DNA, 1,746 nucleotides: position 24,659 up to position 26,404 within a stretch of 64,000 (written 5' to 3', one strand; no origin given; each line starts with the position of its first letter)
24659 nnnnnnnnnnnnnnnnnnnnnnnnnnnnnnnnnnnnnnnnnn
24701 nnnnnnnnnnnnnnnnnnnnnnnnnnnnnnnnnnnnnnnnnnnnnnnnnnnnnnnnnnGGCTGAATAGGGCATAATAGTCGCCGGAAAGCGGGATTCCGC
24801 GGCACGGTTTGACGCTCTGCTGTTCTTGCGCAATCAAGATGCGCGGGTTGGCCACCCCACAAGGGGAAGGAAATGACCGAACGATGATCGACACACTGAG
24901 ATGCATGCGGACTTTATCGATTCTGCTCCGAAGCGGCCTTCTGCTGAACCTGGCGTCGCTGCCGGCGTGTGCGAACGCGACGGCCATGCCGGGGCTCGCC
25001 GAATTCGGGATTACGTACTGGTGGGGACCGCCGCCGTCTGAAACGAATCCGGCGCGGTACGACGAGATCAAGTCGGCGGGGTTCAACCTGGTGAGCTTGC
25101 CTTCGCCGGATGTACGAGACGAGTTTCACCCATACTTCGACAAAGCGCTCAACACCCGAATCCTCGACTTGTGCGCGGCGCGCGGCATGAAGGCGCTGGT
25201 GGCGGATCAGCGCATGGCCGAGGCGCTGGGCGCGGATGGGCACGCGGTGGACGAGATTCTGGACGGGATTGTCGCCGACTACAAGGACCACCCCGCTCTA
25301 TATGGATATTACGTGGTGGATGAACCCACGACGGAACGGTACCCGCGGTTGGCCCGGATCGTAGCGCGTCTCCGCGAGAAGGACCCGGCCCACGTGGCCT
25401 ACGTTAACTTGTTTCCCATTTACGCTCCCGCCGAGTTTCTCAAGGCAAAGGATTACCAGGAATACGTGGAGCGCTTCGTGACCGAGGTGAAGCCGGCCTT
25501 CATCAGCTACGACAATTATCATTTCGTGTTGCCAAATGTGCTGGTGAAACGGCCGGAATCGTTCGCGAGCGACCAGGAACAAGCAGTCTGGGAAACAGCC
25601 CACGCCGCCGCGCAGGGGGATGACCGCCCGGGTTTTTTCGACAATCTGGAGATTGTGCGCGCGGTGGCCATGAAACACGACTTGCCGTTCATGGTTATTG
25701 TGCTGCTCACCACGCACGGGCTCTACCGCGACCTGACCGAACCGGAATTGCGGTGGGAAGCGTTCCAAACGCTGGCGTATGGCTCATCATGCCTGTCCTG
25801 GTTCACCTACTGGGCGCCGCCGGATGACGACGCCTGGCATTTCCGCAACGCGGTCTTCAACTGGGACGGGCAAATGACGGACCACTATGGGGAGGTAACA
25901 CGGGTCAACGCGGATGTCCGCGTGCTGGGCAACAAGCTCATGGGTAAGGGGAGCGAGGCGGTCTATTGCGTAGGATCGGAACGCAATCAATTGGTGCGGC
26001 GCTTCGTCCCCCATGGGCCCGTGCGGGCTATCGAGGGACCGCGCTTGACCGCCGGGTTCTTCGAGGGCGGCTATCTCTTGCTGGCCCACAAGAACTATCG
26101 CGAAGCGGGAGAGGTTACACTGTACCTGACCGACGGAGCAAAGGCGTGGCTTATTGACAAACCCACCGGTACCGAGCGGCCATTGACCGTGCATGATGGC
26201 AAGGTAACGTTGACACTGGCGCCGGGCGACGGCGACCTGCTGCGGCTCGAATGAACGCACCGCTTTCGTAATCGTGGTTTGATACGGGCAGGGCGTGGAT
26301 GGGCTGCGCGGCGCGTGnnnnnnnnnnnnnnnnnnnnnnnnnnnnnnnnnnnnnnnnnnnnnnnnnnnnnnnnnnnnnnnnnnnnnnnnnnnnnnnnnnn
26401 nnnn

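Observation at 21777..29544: Two paralogous GT-C glycosyltransferase plus sulfatase-like modules, one fused and one split, around a secreted TIM-barrel protein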

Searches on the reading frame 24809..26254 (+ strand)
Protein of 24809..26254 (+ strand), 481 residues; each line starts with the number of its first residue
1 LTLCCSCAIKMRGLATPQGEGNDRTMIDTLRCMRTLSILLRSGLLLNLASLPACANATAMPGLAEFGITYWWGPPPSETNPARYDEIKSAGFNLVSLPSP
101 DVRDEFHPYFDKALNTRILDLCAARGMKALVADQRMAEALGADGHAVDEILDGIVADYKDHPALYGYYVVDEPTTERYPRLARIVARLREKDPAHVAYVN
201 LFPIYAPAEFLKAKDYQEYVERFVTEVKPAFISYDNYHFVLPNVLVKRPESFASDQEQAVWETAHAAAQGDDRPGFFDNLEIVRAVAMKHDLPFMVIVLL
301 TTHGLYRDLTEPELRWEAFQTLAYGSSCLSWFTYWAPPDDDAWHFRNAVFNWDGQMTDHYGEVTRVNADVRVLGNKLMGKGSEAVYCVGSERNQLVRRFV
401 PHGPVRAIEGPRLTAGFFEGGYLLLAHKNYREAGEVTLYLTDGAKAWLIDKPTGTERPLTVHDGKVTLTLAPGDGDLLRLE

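Call 7: search_protein_families(library=pfam, proteins=[window:24809-26254:+], max_evalue=0.01)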
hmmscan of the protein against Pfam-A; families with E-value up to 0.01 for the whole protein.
window:24809-26254:+ (481 aa): 0 families

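Call 8: search_protein_families(library=ncbifam, proteins=[window:24809-26254:+], max_evalue=0.01)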
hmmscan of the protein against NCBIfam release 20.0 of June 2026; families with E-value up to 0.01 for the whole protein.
window:24809-26254:+ (481 aa): 0 families

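Call 9: search_protein_families(library=pfam, proteins=[window:24809-26254:+], max_evalue=10)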
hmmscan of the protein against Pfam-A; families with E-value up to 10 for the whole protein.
window:24809-26254:+ (481 aa): 0 families

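Call 38: search_solved_structures(query=window:24809-26254:+, max_evalue=10)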
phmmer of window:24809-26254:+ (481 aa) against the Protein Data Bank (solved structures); distinct sequences matched with E-value up to 10: 2.
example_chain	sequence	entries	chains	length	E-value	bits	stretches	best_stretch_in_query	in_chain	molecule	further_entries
7w43_A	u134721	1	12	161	1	11.1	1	134-199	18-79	Uncharacterized ATPase YjoB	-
7lr3_D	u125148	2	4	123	1.2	10.8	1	375-418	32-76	Hapless 2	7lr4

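Call 65: list_cluster_members(proteins=[window:24884-26254:+, window:24809-26254:+, window:27967-29544:-, window:26318-27967:-])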
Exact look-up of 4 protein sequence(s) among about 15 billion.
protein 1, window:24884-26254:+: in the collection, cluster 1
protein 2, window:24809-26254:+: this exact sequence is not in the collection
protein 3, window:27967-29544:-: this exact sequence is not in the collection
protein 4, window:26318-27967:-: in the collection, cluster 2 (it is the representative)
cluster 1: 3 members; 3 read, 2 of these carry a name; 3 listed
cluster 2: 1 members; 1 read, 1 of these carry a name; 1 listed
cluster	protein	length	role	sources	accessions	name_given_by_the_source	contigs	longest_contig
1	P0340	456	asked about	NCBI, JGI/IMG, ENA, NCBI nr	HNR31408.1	MAG TPA: hypothetical protein PKI11_11010 [Candidatus Hydrogenedentes bacterium] | hypothetical protein [Candidatus Hydrogenedentota bacterium]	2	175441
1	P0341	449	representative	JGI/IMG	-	-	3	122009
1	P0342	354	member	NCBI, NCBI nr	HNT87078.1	MAG TPA: hypothetical protein PKL84_04355, partial [Candidatus Hydrogenedentes bacterium] | hypothetical protein [Candidatus Hydrogenedentota bacterium]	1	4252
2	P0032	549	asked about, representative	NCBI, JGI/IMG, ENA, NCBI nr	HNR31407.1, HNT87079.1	MAG TPA: hypothetical protein PKI11_11005 [Candidatus Hydrogenedentes bacterium] | hypothetical protein [Candidatus Hydrogenedentota bacterium]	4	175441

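Call 84: find_encoding_contigs(protein=P0341, flank=6000, max_places=4)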
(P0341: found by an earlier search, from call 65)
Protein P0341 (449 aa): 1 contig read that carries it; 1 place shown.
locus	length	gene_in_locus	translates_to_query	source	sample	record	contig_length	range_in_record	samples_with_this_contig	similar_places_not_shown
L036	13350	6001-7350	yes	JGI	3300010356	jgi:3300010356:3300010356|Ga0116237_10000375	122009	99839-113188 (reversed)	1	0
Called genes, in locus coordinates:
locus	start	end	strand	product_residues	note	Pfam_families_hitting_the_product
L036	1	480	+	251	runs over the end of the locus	PF01975:SurE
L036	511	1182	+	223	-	PF09335:VTT_dom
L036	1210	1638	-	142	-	PF20791:Acyl-ACP_TE_C (weak), PF13279:4HBT_2, PF03061:4HBT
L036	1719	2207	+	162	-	PF00383:dCMP_cyt_deam_1, PF14437:MafB19-deam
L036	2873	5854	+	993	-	PF01663:Phosphodiest (faint), PF00884:Sulfatase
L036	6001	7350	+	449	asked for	-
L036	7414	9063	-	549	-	-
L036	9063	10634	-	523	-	PF00884:Sulfatase, PF01663:Phosphodiest (faint), PF16347:SGSH_C (faint)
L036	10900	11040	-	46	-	-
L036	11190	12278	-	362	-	PF00437:T2SSE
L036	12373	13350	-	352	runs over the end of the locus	PF01208:URO-D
